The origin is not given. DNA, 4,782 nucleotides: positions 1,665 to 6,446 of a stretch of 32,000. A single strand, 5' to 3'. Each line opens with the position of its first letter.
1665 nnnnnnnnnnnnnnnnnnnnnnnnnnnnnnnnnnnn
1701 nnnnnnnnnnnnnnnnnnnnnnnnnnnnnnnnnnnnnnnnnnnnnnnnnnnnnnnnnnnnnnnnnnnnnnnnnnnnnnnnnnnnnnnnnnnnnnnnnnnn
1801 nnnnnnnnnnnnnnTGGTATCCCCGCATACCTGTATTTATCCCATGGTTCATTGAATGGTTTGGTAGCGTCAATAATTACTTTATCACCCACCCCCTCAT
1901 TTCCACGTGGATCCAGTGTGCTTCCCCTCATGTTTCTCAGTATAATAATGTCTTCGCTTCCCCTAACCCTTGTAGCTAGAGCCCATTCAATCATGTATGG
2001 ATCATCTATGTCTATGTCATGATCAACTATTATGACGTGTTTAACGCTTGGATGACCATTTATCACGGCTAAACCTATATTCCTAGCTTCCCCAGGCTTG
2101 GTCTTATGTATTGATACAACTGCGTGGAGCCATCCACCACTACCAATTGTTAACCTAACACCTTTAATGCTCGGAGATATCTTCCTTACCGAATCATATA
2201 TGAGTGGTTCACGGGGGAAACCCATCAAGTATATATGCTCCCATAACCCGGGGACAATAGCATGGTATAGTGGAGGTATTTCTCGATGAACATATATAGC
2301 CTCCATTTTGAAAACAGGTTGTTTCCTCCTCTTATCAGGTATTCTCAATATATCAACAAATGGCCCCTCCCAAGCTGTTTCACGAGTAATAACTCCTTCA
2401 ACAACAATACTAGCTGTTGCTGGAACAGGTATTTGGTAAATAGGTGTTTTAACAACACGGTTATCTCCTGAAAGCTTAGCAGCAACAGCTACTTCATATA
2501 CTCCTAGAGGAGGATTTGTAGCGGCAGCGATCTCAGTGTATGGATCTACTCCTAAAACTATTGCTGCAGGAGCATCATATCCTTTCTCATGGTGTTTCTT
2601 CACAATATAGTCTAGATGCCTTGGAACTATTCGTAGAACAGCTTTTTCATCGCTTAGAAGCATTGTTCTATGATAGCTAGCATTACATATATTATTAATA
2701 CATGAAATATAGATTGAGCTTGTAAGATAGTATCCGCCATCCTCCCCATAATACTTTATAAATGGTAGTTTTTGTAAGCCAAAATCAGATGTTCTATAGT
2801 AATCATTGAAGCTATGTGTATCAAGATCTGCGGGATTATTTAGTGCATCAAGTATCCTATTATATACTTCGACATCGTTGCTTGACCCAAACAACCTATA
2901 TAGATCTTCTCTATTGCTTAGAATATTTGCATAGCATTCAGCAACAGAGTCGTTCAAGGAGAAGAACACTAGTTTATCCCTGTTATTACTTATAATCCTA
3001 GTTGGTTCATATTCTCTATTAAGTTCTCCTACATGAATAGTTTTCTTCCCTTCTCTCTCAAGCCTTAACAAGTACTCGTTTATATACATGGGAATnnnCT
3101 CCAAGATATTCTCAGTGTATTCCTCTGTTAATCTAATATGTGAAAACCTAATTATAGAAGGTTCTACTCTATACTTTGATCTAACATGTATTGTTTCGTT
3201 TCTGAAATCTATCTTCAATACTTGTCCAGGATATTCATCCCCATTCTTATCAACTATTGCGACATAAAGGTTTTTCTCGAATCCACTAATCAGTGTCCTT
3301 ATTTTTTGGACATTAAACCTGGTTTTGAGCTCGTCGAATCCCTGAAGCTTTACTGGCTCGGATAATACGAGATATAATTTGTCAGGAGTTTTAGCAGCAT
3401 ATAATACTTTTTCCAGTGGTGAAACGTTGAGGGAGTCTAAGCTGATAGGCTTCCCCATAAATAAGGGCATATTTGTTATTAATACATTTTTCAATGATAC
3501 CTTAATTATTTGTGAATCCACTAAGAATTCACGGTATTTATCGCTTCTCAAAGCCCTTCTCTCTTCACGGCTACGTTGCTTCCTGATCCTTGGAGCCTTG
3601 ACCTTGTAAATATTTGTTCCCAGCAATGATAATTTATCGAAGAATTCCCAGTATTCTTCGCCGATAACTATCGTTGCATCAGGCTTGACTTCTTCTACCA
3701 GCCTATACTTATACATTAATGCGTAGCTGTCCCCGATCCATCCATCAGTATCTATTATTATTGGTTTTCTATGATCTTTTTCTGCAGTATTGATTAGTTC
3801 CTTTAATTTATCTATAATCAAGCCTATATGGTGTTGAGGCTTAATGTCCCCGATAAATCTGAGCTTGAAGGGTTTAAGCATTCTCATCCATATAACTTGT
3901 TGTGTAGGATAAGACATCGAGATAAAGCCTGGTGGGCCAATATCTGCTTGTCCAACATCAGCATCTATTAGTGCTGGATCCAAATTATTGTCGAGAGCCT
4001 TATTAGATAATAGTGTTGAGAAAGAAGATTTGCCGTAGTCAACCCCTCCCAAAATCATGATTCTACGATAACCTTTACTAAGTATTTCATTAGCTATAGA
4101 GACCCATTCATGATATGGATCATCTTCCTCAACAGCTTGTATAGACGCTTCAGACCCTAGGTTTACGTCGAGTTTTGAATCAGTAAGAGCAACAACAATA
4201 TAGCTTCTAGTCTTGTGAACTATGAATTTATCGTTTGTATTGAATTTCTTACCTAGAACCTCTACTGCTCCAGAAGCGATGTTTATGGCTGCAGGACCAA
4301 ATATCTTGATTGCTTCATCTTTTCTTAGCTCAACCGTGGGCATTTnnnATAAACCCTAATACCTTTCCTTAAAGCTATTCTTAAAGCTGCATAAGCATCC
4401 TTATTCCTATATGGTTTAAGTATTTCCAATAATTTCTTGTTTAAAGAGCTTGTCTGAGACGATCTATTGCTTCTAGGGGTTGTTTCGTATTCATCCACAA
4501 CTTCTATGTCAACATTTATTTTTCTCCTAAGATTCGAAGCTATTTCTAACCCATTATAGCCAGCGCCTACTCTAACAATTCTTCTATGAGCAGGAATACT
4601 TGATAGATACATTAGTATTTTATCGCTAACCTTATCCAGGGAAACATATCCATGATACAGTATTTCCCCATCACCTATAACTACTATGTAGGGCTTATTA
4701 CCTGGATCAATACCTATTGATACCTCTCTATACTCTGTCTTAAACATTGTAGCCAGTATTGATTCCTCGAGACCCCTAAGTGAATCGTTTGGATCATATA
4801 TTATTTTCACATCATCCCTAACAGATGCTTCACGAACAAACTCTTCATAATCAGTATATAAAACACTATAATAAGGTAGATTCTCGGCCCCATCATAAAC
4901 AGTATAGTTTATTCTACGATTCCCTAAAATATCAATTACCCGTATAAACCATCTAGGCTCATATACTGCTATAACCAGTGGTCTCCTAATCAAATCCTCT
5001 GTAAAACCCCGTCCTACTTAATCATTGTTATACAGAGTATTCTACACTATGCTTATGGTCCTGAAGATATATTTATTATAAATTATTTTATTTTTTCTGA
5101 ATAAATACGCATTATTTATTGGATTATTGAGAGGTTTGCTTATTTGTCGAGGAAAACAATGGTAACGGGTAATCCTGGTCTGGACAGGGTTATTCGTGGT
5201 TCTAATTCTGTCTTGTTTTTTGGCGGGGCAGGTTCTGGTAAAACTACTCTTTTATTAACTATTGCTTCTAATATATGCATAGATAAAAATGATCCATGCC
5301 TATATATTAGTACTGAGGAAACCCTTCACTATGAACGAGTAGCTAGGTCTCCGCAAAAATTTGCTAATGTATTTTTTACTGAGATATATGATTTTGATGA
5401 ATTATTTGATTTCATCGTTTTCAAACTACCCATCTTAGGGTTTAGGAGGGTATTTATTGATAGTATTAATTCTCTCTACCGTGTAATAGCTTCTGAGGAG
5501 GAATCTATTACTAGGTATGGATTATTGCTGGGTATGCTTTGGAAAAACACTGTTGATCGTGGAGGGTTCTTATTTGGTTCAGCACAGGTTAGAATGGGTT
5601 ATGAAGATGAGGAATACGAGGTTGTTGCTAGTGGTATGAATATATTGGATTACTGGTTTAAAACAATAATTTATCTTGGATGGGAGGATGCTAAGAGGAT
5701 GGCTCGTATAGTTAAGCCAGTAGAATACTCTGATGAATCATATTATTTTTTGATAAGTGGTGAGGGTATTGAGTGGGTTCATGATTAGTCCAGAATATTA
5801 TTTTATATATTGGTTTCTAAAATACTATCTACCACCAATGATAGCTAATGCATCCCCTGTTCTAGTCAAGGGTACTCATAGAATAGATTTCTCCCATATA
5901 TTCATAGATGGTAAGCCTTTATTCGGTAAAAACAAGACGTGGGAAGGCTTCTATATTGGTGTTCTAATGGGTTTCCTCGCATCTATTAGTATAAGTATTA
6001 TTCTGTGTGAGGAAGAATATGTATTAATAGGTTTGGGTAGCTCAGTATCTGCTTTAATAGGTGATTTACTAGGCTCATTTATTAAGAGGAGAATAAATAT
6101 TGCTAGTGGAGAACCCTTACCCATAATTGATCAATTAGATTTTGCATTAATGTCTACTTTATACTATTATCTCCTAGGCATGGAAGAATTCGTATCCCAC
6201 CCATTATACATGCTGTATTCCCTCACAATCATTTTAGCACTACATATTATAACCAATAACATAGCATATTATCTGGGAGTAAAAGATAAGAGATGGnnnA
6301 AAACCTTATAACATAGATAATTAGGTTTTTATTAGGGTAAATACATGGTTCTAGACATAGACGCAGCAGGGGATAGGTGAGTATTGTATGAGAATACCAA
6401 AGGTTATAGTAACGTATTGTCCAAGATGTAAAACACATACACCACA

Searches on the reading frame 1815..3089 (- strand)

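Call 13: search_protein_families(library=pfam, proteins=[window:1815-3089:-], max_evalue=0.01)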
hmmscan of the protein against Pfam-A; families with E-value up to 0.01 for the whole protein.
window:1815-3089:- (425 aa): 3 families
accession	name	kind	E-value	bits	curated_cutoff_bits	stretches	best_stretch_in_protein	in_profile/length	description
PF01977.22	UbiD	-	2.7e-43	148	23.3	1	99-281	17-204/206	3-octaprenyl-4-hydroxybenzoate carboxy-lyase Rift-related domain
PF20696.2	UbiD_C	-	2.3e-33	115.3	24.2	1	287-408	2-127/127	3-octaprenyl-4-hydroxybenzoate carboxy-lyase C-terminal domain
PF20695.2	UbiD_N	-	0.0003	21.2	24.3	1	8-82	2-77/78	3-octaprenyl-4-hydroxybenzoate carboxy-lyase N-terminal domain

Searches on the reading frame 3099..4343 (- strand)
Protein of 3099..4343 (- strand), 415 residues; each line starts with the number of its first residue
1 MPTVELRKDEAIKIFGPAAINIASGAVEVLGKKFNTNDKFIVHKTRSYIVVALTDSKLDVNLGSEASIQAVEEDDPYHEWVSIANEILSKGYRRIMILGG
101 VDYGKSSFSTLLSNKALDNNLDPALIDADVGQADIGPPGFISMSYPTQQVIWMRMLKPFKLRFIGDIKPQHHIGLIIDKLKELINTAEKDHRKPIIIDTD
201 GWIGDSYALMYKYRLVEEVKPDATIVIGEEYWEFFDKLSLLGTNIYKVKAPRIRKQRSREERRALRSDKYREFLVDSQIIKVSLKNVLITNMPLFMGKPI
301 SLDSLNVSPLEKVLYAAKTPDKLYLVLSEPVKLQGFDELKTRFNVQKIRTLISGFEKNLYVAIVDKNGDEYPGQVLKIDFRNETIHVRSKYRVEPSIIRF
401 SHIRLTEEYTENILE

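Call 13: search_protein_families(library=pfam, proteins=[window:3099-4343:-], max_evalue=0.01)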
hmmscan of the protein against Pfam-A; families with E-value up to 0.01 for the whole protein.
window:3099-4343:- (415 aa): 1 family
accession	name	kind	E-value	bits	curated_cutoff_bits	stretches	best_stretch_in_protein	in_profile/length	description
PF16575.11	CLP1_P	-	3.4e-37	128.5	26.6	1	99-274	1-186/188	mRNA cleavage and polyadenylation factor CLP1 P-loop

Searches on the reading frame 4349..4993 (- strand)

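Call 13: search_protein_families(library=pfam, proteins=[window:4349-4993:-], max_evalue=0.01)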
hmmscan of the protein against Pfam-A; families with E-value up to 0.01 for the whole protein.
window:4349-4993:- (215 aa): 1 family
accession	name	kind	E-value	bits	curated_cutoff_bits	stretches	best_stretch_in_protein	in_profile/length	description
PF07992.20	Pyr_redox_2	-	0.0059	16.5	26.1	1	131-168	139-173/291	Pyridine nucleotide-disulphide oxidoreductase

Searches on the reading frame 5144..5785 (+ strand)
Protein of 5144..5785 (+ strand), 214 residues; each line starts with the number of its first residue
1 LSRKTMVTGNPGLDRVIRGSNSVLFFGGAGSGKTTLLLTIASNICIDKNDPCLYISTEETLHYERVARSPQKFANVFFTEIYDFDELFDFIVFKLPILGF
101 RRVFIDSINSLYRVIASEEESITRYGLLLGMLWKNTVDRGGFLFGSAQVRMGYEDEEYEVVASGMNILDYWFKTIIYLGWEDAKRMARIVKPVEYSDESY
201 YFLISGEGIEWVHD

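Call 13: search_protein_families(library=pfam, proteins=[window:5144-5785:+], max_evalue=0.01)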
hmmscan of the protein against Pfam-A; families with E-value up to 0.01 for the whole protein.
window:5144-5785:+ (214 aa): 4 families
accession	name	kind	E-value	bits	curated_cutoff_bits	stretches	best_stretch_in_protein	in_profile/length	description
PF06745.19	ATPase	-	1.6e-08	34.7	26.6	1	8-61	3-60/231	KaiC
PF13479.12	AAA_24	-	9.7e-05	22.7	27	1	22-115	4-80/195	AAA domain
PF25199.1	nSTAND_NTPase5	-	0.001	19.3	34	1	19-65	40-86/145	Novel STAND NTPase 5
PF13173.12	AAA_14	-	0.0027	18.2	27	1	23-78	5-59/129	AAA domain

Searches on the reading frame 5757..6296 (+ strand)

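Call 13: search_protein_families(library=pfam, proteins=[window:5757-6296:+], max_evalue=0.01)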
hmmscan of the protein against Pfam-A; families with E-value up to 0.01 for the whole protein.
window:5757-6296:+ (180 aa): 2 families
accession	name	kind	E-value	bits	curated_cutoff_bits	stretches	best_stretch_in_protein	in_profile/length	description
PF01864.22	CarS-like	-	3e-31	109.2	22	1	17-180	5-175/175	CDP-archaeol synthase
PF01148.25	CTP_transf_1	-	2.3e-08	34.6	24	1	59-134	169-254/264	Cytidylyltransferase family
